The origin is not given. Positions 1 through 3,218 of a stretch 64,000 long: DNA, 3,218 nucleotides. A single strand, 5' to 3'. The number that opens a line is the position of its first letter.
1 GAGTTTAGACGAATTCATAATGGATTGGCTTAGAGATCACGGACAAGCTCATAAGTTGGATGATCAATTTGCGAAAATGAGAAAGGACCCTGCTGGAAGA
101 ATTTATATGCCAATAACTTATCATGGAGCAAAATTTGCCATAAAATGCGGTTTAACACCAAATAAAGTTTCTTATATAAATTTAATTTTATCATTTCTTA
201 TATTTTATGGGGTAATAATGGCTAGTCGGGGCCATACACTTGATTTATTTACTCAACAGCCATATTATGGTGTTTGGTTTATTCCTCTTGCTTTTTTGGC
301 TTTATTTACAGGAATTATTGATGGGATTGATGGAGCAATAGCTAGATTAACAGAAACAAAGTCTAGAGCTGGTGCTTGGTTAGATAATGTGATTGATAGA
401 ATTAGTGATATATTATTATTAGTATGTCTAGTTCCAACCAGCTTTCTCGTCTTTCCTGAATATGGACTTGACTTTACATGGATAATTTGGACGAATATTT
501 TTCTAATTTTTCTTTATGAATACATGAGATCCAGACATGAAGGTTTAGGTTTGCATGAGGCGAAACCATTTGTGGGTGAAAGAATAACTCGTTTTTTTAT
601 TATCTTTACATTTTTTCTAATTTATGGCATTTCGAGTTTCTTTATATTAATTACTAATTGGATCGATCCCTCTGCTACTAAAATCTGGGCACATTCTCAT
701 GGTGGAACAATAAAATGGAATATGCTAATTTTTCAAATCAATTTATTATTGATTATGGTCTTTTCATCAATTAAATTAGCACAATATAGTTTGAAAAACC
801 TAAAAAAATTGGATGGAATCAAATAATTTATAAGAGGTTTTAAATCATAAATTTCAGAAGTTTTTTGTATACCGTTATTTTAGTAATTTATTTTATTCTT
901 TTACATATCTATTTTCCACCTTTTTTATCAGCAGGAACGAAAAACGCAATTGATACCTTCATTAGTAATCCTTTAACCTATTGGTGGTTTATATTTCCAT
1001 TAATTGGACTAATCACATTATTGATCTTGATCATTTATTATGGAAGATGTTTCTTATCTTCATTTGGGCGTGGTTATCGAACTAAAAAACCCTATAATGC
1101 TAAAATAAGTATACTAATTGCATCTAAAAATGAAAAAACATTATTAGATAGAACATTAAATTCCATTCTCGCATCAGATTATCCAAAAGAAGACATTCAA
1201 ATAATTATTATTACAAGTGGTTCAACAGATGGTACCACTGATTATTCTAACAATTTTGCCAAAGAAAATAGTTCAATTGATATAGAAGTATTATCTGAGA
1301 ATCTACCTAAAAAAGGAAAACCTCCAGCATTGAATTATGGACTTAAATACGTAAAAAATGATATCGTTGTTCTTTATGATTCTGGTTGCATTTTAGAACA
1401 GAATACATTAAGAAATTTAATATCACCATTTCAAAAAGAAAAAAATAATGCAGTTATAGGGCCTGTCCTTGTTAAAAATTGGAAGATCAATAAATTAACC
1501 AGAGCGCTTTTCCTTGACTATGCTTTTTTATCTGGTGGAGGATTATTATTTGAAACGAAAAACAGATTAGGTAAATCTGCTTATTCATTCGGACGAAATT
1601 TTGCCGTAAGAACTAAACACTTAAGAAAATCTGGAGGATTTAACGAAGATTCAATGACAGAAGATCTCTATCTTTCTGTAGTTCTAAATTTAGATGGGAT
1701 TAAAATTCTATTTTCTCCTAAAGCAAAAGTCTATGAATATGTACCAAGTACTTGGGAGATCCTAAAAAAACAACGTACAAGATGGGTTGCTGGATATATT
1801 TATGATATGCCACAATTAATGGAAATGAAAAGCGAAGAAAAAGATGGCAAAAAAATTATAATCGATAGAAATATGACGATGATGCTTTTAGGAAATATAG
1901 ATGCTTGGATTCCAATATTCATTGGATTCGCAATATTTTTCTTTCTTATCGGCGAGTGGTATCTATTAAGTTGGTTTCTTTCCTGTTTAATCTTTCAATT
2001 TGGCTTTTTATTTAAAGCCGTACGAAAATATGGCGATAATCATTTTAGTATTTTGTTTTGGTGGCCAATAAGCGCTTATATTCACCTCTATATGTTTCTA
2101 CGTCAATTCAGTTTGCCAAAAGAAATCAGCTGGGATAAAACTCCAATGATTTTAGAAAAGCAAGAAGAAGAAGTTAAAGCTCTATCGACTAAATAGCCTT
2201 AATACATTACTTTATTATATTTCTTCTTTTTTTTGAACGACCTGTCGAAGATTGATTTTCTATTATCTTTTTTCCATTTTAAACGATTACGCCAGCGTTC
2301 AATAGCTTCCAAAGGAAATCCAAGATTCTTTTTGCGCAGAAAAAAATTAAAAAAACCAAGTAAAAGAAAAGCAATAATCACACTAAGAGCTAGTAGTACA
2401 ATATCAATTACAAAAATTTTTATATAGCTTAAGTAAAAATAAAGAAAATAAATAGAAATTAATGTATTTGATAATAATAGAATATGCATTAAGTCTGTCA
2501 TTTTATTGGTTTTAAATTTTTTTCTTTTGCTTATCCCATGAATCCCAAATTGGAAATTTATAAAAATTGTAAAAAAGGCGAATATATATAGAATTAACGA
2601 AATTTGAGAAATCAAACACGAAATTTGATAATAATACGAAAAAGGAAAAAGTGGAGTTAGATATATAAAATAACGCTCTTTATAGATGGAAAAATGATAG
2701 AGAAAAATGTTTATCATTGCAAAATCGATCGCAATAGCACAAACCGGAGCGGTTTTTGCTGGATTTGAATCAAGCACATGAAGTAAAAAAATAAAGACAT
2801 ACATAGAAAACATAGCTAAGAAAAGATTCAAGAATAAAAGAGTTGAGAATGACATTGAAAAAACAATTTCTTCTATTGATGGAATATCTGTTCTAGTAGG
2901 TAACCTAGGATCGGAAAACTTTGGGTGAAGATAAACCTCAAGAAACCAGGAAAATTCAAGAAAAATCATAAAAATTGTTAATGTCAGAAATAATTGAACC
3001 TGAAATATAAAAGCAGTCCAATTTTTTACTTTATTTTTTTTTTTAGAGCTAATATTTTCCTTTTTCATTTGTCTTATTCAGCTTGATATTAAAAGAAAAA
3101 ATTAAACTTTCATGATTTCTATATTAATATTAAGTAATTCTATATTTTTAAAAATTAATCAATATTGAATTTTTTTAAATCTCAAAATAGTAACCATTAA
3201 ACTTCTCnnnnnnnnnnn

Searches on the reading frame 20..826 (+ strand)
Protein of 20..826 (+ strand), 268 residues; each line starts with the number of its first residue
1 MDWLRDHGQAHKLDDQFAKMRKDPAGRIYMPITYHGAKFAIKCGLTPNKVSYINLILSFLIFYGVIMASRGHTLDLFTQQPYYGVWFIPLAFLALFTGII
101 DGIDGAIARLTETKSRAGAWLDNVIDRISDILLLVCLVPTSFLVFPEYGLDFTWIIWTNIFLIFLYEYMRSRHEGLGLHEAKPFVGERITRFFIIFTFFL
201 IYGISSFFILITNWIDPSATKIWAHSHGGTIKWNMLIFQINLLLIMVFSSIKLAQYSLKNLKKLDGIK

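Call 4: search_protein_families(library=pfam, proteins=[window:20-826:+], max_evalue=0.01)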
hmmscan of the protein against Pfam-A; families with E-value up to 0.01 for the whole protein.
window:20-826:+ (268 aa): 1 family
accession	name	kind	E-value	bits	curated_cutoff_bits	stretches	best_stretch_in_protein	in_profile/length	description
PF01066.26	CDP-OH_P_transf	-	1.2e-12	48.9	22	1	46-210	3-144/152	CDP-alcohol phosphatidyltransferase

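Call 5: search_protein_families(library=ncbifam, proteins=[window:20-826:+], max_evalue=0.01)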
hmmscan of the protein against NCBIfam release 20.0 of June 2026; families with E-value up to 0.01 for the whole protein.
window:20-826:+ (268 aa): 14 families
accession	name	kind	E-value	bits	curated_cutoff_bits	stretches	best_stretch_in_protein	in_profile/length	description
NF040950.1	archin_ph_syn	equivalog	9e-19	68.1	180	1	37-206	16-163/191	archaetidylinositol phosphate synthase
NF052561.1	PIPSynBT1523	equivalog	2.8e-17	63.2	350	1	38-252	18-212/232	hypothetical protein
NF045883.1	PIPSynth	equivalog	3.5e-12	46.4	170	1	36-210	14-170/197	phosphatidylinositol phosphate synthase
NF041135.1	IPPtranDIPPsyn_Thcocales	equivalog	8.3e-12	44.8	580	1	92-214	279-404/419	bifunctional L-myo-inositol-1-phosphate cytidylyltransferase/CDP-L-myo-inositol myo-inositolphosphotransferase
TIGR00473.1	pssA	equivalog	3.5e-06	27.2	107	1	92-187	25-113/153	CDP-diacylglycerol--serine O-phosphatidyltransferase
TIGR00560.1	pgsA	equivalog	5.2e-05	23.8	109.1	1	47-264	4-180/183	CDP-diacylglycerol--glycerol-3-phosphate 3-phosphatidyltransferase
NF045886.1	PhCholSynLeg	equivalog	8.6e-05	22.2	440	1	73-162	28-118/250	phosphatidylcholine synthase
TIGR04217.1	archae_ser_T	exception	0.00036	20.4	200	1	93-201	39-140/221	archaetidylserine synthase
NF053678.1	ClpnSynClsA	equivalog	0.00044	20.5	240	1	94-141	37-84/180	cardiolipin synthase ClsA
NF038087.1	arch_ser_synth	exception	0.0034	17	240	1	91-227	34-169/216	archaetidylserine synthase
NF045884.1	PhCholSynAgro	equivalog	0.0038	17.2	350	1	58-145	21-92/235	phosphatidylcholine synthase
NF045888.1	PhCholSynBrdy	equivalog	0.006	16.1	400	0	97-140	56-98/243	phosphatidylcholine synthase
NF008090.0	PRK10832.1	equivalog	0.0069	16.5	304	1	82-136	25-81/182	CDP-diacylglycerol--glycerol-3-phosphate 3-phosphatidyltransferase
NF038086.1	anchor_synt_A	exception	0.0076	16.1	200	0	92-129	37-73/222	protein sorting system archaetidylserine synthase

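Call 88: search_solved_structures(query=window:20-823:+, max_evalue=0.01)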
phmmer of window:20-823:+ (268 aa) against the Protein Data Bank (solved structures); distinct sequences matched with E-value up to 0.01: 7.
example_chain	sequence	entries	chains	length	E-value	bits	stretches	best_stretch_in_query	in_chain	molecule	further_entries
4o6m_A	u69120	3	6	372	9.3e-07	31.9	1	95-148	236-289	AF2299, a CDP-alcohol phosphotransferase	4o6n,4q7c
4mnd_A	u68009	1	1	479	1.7e-06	31.1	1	86-209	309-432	CTP L-myo-inositol-1-phosphate cytidylyltransferase/CDP-L-myo-inositol myo-inositolphospho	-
5d91_A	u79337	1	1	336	0.00024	24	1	94-212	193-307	AF2299 protein,Phosphatidylinositol synthase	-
5d92_D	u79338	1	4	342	0.00043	23.2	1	94-212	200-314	AF2299 protein,Phosphatidylinositol synthase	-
6h53_A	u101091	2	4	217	0.0022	20.9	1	91-206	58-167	CDP-diacylglycerol--inositol 3-phosphatidyltransferase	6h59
6h5a_A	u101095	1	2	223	0.0025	20.7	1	91-207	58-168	CDP-diacylglycerol--inositol 3-phosphatidyltransferase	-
6wm5_A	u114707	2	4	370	0.0029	20.5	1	88-207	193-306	AfCTD-Phosphatidylinositol-phosphate synthase (PIPS) fusion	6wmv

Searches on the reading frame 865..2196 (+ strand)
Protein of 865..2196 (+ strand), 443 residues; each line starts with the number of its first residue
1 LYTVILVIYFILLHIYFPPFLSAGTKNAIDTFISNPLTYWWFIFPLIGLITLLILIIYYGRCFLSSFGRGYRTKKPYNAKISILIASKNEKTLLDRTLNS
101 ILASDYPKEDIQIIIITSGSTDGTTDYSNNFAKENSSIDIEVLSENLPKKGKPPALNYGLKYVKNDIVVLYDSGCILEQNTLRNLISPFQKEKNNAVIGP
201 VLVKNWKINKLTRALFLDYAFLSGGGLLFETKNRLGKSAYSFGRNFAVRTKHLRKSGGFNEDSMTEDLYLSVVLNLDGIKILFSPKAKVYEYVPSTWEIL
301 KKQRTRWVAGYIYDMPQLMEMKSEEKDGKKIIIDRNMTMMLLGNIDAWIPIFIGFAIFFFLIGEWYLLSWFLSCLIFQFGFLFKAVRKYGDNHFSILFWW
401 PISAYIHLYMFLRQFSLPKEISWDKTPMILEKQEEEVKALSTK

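Call 4: search_protein_families(library=pfam, proteins=[window:865-2196:+], max_evalue=0.01)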
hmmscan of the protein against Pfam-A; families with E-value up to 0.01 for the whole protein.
window:865-2196:+ (443 aa): 7 families
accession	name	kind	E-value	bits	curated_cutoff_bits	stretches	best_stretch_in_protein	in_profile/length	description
PF13641.12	Glyco_tranf_2_3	-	1.9e-28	100.5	27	1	81-310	3-230/230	Glycosyltransferase like family 2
PF00535.33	Glycos_transf_2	-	2.9e-22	79.8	23.3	1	82-254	1-165/168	Glycosyl transferase family 2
PF13632.12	Glyco_trans_2_3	-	3.9e-20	72.9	27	1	167-382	1-197/198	Glycosyl transferase family group 2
PF13506.12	Glyco_transf_21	-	1.3e-08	35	21.7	1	156-307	22-172/174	Glycosyl transferase family 21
PF10111.15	Glyco_tranf_2_2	-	1.6e-06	28.2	27.3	1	88-263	10-185/276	Glycosyltransferase like family 2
PF03142.21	Chitin_synth_2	-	8.4e-06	25.1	27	1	264-322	325-385/527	Chitin synthase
PF09781.14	NDUF_B5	-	0.0024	18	25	1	291-317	102-128/187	NADH:ubiquinone oxidoreductase, NDUFB5/SGDH subunit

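Call 5: search_protein_families(library=ncbifam, proteins=[window:865-2196:+], max_evalue=0.01)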
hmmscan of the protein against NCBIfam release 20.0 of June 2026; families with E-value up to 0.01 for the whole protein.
window:865-2196:+ (443 aa): 24 families
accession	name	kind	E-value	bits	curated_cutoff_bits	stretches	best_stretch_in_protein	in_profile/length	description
TIGR03937.1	PgaC_IcaA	equivalog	1.5e-29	103.2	422.3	1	72-313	38-272/407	poly-beta-1,6-N-acetyl-D-glucosamine synthase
TIGR03111.1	glyc2_xrt_Gpos1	hypoth_equivalog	1e-18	67.4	363.95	1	41-410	10-399/439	TIGR03111 family XrtG-associated glycosyltransferase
NF041875.1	EPS_EpsD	equivalog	2.9e-17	63.1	370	1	81-297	1-213/325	exopolysaccharide biosynthesis glycosyltransferase EpsD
TIGR03965.1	mycofact_glyco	equivalog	1.9e-15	56.7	280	1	76-290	71-279/467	mycofactocin biosynthesis glycosyltransferase MftF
NF050050.1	ProtGlycPglI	equivalog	3.7e-10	39.7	500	1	79-205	2-123/306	GalNAc(5)-diNAcBac-PP-undecaprenol beta-1,3-glucosyltransferase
TIGR03469.1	HpnB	hypoth_equivalog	1.2e-08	34.4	379.25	1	78-195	43-166/386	hopene-associated glycosyltransferase HpnB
NF041865.1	EpsU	equivalog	3.9e-08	32.7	700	1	73-339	33-295/394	exopolysaccharide biosynthesis GT2 family glycosyltransferase EpsU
TIGR03030.1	CelA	equivalog_domain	5.5e-08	31.3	699.1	1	81-312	133-378/714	UDP-forming cellulose synthase catalytic subunit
NF038299.1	EPS_HpsN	equivalog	1e-07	31.2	425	1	80-204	2-122/317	hormogonium polysaccharide biosynthesis glycosyltransferase HpsN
NF047588.1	GlcsyltransPgfSStrep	equivalog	3.3e-07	29.8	500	1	80-190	2-111/308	glycosyltransferase PgfS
TIGR04242.1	nodulat_NodC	equivalog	3.4e-07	29.6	550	1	80-219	49-186/395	chitooligosaccharide synthase NodC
TIGR03472.1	HpnI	equivalog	4.7e-07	29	310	1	79-308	41-269/373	bacteriohopanetetrol glucosamine biosynthesis glycosyltransferase HpnI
NF047683.1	TeichurnBiosyTuaG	equivalog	6.3e-07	29.3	400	1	78-192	5-114/252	teichuronic acid biosynthesis protein TuaG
NF010496.0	PRK13915.1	equivalog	1.5e-06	27.5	262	1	77-191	29-144/307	glucosyl-3-phosphoglycerate synthase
TIGR04283.1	glyco_like_mftF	equivalog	4e-06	26.6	182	1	81-275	1-170/221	TIGR04283 family arsenosugar biosynthesis glycosyltransferase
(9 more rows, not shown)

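Call 87: search_solved_structures(query=window:865-2193:+, max_evalue=0.001)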
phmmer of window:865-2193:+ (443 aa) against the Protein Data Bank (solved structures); distinct sequences matched with E-value up to 0.001: 15.
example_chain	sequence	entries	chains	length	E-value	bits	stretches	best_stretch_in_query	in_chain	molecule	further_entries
6yv7_A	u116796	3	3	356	1.3e-13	53.9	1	76-295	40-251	Glycosyl transferase, family 2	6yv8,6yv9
6yv7_B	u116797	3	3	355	1.3e-13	53.9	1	76-295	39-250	Glycosyl transferase, family 2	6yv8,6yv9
6p61_A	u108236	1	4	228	1.2e-08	37.5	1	80-175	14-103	Glycosyltransferase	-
5tze_C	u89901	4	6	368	3e-06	29.6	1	80-192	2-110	Glycosyl transferase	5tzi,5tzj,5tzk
5tz8_A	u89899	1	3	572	5.7e-06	28.7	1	80-192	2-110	Glycosyl transferase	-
8vh7_A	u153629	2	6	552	6.2e-05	25.3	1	75-186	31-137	Heparosan synthase B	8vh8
8viw_A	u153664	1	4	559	6.3e-05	25.3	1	75-186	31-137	Heparosan synthase B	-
7lby_A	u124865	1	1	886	0.00012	24.4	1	81-312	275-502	Cellulose synthase catalytic subunit [UDP-forming]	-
9b8v_E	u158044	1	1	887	0.00012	24.3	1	81-312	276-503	Cellulose synthase catalytic subunit [UDP-forming]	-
9fmv_A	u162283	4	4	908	0.00013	24.3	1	81-312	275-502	Cellulose synthase catalytic subunit [UDP-forming]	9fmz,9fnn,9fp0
6h1j_A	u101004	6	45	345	0.00014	24.2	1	79-203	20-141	Probable ss-1,3-N-acetylglucosaminyltransferase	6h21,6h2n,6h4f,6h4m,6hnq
5hea_A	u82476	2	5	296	0.00027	23.2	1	81-186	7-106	Putative glycosyltransferase (GalT1)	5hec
5ej1_A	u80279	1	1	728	0.00077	21.7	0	234-312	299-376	Putative cellulose synthase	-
4hg6_A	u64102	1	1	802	0.00098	21.3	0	234-312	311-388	Cellulose Synthase Subunit A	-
4p00_A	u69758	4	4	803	0.00099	21.3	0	234-312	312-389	Cellulose Synthase A subunit | Cellulose Synthase subunit A | Putative cellulose synthase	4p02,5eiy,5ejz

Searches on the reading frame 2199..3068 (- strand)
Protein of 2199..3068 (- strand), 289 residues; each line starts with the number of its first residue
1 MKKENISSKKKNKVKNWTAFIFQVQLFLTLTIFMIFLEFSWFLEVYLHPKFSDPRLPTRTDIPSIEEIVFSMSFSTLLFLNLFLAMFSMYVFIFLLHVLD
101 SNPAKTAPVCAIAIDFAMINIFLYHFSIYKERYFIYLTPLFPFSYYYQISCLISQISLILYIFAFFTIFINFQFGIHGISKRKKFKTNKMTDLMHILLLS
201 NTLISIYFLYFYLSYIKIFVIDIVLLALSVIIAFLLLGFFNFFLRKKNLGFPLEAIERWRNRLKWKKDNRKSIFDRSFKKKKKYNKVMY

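Call 4: search_protein_families(library=pfam, proteins=[window:2199-3068:-], max_evalue=0.01)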
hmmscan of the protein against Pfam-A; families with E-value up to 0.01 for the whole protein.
window:2199-3068:- (289 aa): 0 families

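Call 5: search_protein_families(library=ncbifam, proteins=[window:2199-3068:-], max_evalue=0.01)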
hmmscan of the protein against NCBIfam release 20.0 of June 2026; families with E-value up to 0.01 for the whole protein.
window:2199-3068:- (289 aa): 0 families

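Call 60: search_protein_families(library=pfam, proteins=[window:2199-3068:-], max_evalue=0.01)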
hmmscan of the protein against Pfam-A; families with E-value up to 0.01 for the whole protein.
window:2199-3068:- (289 aa): 0 families
